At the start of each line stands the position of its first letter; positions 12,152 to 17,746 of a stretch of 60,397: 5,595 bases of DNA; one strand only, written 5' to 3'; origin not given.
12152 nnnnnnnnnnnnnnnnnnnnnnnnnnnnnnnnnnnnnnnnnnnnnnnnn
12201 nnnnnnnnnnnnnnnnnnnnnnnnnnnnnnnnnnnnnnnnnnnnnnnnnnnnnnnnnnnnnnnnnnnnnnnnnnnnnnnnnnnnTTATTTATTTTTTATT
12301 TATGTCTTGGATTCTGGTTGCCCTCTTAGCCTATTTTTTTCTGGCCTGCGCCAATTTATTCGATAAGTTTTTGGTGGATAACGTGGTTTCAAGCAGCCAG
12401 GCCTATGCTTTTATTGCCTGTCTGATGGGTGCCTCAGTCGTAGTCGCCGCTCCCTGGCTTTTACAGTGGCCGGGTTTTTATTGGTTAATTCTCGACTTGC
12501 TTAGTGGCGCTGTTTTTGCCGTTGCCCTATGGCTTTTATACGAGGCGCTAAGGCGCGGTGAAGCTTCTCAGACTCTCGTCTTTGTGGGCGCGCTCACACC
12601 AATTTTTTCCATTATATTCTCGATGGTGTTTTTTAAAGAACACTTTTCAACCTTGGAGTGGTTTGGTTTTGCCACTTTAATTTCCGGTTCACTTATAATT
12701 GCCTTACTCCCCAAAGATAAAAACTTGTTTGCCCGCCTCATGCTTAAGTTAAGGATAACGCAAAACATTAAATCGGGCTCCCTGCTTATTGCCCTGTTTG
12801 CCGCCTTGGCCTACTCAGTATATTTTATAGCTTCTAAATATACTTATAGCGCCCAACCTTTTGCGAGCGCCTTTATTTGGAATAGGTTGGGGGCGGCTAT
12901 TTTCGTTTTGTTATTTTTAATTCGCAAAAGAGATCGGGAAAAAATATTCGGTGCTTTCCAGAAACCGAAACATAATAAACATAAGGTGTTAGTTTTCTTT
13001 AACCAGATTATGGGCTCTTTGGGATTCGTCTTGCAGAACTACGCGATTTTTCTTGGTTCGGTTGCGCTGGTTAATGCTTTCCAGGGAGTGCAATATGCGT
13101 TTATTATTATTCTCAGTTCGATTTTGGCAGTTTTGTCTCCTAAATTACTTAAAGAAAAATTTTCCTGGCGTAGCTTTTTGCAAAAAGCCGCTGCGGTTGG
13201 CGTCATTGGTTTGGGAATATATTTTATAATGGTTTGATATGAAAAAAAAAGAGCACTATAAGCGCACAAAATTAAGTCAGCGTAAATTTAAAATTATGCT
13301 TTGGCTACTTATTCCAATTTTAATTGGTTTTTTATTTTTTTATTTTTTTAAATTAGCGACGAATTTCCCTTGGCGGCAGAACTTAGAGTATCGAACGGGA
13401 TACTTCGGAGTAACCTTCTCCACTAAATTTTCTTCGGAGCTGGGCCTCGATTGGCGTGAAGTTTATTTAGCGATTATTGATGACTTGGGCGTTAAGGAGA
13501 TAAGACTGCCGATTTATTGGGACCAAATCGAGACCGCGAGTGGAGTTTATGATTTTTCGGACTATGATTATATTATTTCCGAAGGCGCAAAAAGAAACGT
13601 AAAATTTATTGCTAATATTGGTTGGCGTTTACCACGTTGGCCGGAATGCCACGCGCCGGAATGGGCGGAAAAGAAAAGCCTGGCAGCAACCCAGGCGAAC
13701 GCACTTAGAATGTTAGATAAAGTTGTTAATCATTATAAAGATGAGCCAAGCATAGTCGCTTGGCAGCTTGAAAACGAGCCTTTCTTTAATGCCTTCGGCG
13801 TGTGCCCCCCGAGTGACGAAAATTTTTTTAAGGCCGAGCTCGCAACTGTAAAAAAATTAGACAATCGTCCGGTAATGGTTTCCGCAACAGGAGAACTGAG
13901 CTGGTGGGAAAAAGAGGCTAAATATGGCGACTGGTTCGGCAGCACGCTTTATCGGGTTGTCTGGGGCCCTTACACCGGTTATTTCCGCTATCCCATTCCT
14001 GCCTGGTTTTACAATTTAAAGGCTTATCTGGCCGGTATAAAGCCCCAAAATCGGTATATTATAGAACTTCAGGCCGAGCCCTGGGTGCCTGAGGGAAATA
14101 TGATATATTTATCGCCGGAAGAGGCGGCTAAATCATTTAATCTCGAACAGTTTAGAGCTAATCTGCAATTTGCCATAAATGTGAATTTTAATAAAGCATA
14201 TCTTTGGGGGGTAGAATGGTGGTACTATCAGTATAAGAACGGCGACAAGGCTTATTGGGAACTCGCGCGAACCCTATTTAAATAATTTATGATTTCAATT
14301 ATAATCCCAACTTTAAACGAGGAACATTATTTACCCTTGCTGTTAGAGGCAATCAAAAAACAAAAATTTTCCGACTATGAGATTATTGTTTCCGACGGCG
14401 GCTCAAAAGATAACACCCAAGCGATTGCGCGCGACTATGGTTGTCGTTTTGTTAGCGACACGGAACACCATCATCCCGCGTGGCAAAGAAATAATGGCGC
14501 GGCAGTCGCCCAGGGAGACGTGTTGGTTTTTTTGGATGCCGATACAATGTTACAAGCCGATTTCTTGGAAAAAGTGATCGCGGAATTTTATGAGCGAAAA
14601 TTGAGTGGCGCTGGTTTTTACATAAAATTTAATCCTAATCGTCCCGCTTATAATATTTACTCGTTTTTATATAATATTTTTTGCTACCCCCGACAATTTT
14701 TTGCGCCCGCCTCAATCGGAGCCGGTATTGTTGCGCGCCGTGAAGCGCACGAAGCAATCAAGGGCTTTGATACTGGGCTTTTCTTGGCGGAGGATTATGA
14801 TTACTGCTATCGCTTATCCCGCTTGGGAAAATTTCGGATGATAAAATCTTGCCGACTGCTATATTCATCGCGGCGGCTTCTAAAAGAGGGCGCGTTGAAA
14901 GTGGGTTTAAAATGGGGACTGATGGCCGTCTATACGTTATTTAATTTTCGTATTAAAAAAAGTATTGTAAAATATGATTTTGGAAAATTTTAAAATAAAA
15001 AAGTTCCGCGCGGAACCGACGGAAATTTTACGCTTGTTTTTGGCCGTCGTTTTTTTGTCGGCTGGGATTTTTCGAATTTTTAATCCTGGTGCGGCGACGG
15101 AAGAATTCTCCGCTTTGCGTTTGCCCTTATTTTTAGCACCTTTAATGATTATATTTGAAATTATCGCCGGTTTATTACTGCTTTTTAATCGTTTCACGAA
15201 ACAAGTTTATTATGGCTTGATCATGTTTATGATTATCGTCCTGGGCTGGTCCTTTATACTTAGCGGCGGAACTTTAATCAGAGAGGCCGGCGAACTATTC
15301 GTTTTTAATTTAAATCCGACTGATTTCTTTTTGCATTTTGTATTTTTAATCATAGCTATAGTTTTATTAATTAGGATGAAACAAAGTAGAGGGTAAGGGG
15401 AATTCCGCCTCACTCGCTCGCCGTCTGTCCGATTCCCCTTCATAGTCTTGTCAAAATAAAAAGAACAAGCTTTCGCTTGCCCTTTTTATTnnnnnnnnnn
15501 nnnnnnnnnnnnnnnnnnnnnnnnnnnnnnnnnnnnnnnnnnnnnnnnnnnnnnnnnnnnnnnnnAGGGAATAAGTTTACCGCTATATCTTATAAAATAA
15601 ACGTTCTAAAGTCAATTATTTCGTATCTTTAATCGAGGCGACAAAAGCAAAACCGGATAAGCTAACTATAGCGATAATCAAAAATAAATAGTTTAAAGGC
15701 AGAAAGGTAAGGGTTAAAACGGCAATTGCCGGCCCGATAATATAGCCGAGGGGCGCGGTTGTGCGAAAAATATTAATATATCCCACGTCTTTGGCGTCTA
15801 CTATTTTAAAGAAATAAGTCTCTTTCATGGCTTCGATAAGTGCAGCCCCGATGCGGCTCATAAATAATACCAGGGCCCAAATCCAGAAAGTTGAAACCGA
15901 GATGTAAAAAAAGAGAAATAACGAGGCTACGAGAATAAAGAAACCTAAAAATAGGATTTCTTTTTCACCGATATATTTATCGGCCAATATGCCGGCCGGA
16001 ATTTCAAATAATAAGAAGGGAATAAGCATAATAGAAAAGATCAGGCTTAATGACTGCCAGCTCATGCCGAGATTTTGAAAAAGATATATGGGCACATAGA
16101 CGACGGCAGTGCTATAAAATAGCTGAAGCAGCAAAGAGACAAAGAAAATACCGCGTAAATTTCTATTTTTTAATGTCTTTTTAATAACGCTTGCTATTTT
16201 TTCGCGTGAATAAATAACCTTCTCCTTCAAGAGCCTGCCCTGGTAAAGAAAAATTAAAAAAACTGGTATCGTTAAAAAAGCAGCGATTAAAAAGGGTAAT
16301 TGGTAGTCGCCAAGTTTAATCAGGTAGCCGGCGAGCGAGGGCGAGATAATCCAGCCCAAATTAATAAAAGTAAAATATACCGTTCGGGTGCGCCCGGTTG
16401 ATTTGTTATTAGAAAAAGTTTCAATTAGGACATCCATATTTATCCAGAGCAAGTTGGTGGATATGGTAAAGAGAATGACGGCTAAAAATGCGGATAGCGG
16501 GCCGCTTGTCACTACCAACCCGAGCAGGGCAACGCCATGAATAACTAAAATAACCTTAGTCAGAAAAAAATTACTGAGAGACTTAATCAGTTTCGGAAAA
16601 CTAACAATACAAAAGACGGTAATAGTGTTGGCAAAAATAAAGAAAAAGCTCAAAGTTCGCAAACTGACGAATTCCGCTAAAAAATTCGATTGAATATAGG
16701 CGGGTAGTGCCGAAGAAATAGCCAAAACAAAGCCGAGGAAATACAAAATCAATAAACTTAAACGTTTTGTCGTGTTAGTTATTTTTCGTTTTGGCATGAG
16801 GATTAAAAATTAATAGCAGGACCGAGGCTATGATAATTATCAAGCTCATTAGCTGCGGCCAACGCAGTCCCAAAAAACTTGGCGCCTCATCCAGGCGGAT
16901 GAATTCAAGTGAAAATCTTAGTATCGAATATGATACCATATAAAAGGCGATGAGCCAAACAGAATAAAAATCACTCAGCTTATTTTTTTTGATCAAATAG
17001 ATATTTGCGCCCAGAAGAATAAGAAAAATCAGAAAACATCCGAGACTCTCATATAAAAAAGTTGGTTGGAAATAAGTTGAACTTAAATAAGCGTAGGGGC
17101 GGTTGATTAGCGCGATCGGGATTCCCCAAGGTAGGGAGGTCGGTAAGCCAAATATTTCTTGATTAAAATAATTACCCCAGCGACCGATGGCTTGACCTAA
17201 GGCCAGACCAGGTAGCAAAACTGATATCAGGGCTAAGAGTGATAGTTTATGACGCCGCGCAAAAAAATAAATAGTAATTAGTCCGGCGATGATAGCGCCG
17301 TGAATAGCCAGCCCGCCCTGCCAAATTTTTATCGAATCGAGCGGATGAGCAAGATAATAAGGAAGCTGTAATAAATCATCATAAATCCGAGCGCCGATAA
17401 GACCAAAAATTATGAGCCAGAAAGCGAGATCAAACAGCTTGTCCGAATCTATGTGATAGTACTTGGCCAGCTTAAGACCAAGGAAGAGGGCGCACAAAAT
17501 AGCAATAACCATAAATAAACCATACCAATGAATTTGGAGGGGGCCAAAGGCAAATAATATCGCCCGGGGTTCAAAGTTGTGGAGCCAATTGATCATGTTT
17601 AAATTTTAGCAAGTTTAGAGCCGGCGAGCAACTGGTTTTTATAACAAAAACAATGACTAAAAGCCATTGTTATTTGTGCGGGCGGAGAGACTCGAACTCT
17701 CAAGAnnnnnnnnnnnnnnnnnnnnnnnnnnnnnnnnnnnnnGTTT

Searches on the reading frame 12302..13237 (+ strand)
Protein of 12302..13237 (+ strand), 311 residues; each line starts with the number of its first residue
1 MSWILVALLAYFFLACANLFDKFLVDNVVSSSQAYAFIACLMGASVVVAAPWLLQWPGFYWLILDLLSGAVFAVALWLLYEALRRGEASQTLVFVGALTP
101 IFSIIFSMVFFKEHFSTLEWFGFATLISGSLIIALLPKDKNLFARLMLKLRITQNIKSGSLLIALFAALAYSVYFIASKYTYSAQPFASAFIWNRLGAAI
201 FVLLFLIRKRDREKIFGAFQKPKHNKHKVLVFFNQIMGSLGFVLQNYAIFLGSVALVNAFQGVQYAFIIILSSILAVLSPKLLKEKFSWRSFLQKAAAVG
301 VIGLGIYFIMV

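Call 9: search_protein_families(library=pfam, proteins=[window:12302-13237:+], max_evalue=0.001)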
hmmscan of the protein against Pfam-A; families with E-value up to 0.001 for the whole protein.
window:12302-13237:+ (311 aa): 1 family
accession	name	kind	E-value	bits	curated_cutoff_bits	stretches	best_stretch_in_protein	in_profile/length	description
PF00892.27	EamA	-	3.7e-20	73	28.2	2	1-134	1-134/135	EamA-like transporter family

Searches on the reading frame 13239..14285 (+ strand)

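Call 9: search_protein_families(library=pfam, proteins=[window:13239-14285:+], max_evalue=0.001)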
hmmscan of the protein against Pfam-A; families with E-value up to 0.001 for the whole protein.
window:13239-14285:+ (348 aa): 2 families
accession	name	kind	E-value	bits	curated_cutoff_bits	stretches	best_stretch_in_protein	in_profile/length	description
PF02449.21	Glyco_hydro_42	-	3e-06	27.3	21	1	83-196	22-154/376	Beta-galactosidase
PF00150.24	Cellulase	-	7.5e-06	26.1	23.5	1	76-185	26-134/272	Cellulase (glycosyl hydrolase family 5)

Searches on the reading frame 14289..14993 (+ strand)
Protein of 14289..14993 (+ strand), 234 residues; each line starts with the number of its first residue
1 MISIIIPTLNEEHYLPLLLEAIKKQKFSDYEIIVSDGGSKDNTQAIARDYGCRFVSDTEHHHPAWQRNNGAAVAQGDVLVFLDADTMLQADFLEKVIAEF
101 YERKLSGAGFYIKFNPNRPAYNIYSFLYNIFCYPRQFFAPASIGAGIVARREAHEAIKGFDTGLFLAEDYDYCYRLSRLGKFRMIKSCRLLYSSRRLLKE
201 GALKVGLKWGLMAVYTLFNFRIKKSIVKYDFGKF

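Call 5: search_protein_families(library=pfam, proteins=[window:14289-14993:+], max_evalue=0.001)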
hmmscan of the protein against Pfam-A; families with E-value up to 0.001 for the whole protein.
window:14289-14993:+ (234 aa): 5 families
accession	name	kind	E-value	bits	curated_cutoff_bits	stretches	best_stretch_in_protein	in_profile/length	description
PF00535.33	Glycos_transf_2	-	9.6e-30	104.2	23.3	1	3-123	1-128/168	Glycosyl transferase family 2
PF13641.12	Glyco_tranf_2_3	-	5.3e-12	46.7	27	1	2-180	3-198/230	Glycosyltransferase like family 2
PF10111.15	Glyco_tranf_2_2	-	7.4e-12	45.8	27.3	1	3-98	1-104/276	Glycosyltransferase like family 2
PF13632.12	Glyco_trans_2_3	-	2.2e-08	34.6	27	1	80-180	3-110/198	Glycosyl transferase family group 2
PF13506.12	Glyco_transf_21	-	0.00028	20.8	21.7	0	68-180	23-141/174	Glycosyl transferase family 21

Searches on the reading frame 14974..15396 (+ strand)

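Call 5: search_protein_families(library=pfam, proteins=[window:14974-15396:+], max_evalue=0.001)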
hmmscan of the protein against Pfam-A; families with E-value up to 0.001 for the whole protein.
window:14974-15396:+ (140 aa): 2 families
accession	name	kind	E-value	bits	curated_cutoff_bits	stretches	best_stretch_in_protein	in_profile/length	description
PF07681.17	DoxX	-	9.7e-12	45.8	23.6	1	18-88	4-78/85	DoxX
PF07291.16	MauE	-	1.5e-06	29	27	1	16-92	5-86/128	Methylamine utilisation protein MauE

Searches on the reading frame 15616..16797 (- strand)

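Call 5: search_protein_families(library=pfam, proteins=[window:15616-16797:-], max_evalue=0.001)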
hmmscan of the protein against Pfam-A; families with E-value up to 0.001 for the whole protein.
window:15616-16797:- (393 aa): 1 family
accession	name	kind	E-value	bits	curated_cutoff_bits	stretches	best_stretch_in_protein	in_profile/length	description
PF07690.21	MFS_1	-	4.3e-28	98.7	33.4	2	217-386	1-168/347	Major Facilitator Superfamily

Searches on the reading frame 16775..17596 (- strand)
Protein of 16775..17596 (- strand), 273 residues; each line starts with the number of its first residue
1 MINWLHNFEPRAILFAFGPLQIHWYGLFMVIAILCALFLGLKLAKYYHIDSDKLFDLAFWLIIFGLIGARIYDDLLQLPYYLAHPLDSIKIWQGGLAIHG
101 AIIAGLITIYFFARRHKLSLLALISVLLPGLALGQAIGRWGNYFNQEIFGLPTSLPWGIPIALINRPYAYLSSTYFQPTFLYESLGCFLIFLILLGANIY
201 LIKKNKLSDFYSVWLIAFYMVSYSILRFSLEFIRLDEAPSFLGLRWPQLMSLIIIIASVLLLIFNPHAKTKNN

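Call 5: search_protein_families(library=pfam, proteins=[window:16775-17596:-], max_evalue=0.001)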
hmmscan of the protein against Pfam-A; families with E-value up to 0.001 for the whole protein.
window:16775-17596:- (273 aa): 1 family
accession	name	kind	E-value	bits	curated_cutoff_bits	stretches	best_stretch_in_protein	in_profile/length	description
PF01790.23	LGT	-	3.8e-66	223.3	24.9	1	13-263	2-239/240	Prolipoprotein diacylglyceryl transferase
